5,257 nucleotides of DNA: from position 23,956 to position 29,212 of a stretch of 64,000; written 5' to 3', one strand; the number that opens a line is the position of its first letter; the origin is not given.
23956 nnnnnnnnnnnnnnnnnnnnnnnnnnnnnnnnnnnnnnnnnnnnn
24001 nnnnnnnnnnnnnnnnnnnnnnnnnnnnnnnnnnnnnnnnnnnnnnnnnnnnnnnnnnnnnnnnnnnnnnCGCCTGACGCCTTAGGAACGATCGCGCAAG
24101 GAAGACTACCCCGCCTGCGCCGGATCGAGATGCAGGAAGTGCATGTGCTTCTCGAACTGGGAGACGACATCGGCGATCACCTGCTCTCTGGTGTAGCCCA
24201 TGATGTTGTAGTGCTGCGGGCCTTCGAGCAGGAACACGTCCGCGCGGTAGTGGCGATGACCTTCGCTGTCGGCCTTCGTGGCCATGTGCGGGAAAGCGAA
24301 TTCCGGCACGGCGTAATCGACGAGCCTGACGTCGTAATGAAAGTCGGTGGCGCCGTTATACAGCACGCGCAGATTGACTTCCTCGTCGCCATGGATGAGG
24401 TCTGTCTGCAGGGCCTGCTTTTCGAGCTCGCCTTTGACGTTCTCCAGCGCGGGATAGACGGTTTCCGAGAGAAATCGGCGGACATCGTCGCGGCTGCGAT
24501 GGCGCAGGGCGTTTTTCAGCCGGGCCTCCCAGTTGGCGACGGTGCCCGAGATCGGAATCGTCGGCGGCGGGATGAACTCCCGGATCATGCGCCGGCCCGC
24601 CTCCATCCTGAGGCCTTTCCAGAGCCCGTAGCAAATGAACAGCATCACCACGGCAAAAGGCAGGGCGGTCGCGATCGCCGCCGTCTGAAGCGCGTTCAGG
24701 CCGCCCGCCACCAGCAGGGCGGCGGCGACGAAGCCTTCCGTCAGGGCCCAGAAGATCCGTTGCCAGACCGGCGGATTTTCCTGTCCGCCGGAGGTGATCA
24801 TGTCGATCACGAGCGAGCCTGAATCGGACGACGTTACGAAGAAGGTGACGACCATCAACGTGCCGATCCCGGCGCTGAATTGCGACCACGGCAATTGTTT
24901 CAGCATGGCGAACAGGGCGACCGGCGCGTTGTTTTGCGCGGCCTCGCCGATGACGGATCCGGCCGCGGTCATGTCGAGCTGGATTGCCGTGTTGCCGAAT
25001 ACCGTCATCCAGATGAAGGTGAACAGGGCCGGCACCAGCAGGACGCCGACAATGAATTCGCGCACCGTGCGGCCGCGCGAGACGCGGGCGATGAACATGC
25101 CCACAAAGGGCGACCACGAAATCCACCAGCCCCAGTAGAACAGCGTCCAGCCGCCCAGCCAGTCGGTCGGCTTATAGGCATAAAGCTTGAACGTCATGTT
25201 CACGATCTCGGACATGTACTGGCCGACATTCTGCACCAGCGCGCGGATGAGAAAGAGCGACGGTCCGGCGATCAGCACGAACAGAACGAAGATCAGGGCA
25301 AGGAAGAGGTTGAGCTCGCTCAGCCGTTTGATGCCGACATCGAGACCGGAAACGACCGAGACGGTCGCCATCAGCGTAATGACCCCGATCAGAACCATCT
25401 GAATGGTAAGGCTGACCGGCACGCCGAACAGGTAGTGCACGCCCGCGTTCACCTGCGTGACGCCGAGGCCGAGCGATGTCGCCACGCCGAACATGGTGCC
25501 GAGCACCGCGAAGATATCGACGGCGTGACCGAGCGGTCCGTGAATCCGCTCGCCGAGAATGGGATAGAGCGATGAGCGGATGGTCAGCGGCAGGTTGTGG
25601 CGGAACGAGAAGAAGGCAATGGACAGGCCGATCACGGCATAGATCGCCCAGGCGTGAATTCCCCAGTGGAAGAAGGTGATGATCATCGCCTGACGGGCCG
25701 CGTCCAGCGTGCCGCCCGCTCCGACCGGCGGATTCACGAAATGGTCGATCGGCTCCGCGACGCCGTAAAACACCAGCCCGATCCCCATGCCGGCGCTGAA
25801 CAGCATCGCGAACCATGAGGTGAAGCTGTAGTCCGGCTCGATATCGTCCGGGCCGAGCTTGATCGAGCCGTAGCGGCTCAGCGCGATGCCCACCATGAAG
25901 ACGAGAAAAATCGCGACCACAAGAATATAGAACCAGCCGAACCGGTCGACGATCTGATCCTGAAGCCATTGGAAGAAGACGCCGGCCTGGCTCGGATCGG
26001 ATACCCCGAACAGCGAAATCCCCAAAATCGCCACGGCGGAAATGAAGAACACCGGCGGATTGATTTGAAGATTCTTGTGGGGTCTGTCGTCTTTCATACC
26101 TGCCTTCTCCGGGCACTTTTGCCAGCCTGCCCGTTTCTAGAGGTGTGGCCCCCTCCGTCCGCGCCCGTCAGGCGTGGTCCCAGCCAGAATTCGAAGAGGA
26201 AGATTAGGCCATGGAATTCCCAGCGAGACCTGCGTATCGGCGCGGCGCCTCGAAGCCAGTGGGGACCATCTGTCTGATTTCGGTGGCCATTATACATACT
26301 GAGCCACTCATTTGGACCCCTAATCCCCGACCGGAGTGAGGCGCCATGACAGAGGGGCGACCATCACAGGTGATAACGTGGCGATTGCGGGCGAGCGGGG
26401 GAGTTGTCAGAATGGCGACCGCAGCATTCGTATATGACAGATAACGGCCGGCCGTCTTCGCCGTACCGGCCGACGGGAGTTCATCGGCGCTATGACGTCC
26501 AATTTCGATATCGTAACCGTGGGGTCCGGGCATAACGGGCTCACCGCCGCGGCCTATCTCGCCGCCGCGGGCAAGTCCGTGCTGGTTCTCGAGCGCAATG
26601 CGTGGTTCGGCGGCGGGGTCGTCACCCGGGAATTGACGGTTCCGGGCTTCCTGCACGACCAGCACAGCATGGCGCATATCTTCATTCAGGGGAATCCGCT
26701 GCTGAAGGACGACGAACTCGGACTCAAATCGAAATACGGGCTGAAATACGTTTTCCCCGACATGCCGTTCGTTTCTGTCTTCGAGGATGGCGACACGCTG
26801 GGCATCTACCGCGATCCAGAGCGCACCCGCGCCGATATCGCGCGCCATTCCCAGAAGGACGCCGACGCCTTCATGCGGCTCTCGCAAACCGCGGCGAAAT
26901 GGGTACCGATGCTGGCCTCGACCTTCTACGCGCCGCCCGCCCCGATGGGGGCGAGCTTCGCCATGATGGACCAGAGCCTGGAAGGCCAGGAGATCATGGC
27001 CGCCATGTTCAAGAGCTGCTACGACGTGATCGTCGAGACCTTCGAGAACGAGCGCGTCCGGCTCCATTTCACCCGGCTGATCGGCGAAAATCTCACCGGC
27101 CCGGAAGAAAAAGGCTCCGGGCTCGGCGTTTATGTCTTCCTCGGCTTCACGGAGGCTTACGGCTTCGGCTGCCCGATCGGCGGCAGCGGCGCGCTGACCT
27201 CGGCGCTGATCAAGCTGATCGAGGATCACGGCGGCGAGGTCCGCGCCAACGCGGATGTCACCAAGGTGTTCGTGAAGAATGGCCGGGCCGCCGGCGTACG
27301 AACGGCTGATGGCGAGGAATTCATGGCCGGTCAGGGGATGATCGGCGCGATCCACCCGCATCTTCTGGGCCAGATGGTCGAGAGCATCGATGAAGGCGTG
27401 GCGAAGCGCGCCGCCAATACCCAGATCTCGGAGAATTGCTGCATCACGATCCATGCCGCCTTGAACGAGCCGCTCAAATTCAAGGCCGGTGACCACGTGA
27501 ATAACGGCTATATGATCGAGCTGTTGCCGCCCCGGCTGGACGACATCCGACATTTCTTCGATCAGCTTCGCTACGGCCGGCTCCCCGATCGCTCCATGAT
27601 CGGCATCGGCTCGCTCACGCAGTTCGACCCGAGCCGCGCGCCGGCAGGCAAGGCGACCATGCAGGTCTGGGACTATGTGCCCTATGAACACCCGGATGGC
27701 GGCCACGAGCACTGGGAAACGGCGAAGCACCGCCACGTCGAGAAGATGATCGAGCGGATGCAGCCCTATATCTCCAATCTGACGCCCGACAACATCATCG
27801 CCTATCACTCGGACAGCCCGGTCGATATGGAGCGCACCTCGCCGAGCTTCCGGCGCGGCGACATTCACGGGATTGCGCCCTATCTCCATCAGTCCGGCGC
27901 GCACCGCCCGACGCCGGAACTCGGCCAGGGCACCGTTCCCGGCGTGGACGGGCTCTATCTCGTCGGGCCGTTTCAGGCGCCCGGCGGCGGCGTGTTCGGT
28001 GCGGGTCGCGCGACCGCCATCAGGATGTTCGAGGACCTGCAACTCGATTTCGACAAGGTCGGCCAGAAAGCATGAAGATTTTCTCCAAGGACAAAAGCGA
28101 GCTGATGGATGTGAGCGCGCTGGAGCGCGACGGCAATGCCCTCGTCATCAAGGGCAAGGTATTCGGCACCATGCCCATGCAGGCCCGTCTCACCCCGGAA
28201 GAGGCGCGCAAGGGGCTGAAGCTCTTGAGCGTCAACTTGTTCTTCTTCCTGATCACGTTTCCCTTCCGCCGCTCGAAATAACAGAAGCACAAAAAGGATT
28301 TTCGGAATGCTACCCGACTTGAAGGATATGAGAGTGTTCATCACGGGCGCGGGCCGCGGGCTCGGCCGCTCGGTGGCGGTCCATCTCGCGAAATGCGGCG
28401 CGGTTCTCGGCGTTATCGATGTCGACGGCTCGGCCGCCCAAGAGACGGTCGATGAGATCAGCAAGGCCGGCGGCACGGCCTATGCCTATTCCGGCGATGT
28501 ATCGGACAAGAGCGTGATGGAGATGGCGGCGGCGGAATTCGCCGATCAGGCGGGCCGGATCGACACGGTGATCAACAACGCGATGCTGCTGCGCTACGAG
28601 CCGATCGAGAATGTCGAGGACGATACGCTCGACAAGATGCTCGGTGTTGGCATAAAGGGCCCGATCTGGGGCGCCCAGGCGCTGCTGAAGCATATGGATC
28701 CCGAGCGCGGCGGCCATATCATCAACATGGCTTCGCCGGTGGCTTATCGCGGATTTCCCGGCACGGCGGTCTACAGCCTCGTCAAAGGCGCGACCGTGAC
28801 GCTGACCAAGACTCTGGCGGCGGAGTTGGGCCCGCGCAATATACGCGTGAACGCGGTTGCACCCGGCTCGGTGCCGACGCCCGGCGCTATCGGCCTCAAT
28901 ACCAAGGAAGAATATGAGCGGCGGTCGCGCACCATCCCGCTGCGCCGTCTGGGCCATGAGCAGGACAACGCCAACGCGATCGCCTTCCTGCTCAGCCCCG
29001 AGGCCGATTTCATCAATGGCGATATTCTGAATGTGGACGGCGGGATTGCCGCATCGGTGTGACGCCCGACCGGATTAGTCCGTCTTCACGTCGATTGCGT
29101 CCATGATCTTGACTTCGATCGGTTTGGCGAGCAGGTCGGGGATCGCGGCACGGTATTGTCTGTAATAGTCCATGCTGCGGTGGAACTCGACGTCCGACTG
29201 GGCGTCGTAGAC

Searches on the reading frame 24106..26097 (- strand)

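Call 26: search_protein_families(library=pfam, proteins=[window:24106-26097:-], max_evalue=0.0001)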
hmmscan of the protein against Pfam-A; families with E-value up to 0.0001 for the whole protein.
window:24106-26097:- (663 aa): 1 family
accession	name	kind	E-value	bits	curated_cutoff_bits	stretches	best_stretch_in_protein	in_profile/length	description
PF02028.23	BCCT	-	1.3e-200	667.4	27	1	16-498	1-484/485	BCCT, betaine/carnitine/choline family transporter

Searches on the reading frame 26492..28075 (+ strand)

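Call 26: search_protein_families(library=pfam, proteins=[window:26492-28075:+], max_evalue=0.0001)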
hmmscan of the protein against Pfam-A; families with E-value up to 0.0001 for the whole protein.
window:26492-28075:+ (527 aa): 5 families
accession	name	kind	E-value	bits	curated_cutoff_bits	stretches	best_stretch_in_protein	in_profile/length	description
PF01266.30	DAO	-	8.6e-12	45.7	27.9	1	6-190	1-173/353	FAD dependent oxidoreductase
PF13450.12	NAD_binding_8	-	4.4e-09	36.9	21.9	1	10-66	2-54/68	NAD(P)-binding Rossmann-like domain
PF01593.30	Amino_oxidase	-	1.4e-08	34.9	19.8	1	16-290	3-257/443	Flavin containing amine oxidoreductase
PF12831.13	FAD_oxidored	-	3.1e-06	27.2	27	1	6-49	1-43/416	FAD dependent oxidoreductase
PF01946.23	Thi4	-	6e-06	26.1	26.2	1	5-43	18-57/235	Thi4 family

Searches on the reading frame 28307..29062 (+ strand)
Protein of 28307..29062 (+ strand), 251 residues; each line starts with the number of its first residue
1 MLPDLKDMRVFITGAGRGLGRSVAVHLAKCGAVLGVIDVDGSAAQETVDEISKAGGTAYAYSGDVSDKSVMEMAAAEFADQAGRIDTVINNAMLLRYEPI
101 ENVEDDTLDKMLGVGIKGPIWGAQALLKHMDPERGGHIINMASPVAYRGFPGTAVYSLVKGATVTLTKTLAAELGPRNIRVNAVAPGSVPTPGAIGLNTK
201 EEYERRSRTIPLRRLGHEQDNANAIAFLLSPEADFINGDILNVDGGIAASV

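Call 26: search_protein_families(library=pfam, proteins=[window:28307-29062:+], max_evalue=0.0001)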
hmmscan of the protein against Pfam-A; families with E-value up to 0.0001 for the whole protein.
window:28307-29062:+ (251 aa): 3 families
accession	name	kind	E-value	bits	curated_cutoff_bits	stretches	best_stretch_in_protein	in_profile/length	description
PF13561.12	adh_short_C2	-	1.4e-54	185.6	27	1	14-247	1-235/236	Enoyl-(Acyl carrier protein) reductase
PF00106.31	adh_short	-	5.3e-45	153.7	26.6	1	10-200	3-193/195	short chain dehydrogenase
PF08659.16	KR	-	1e-14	55.3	22.6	1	10-158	3-151/180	KR domain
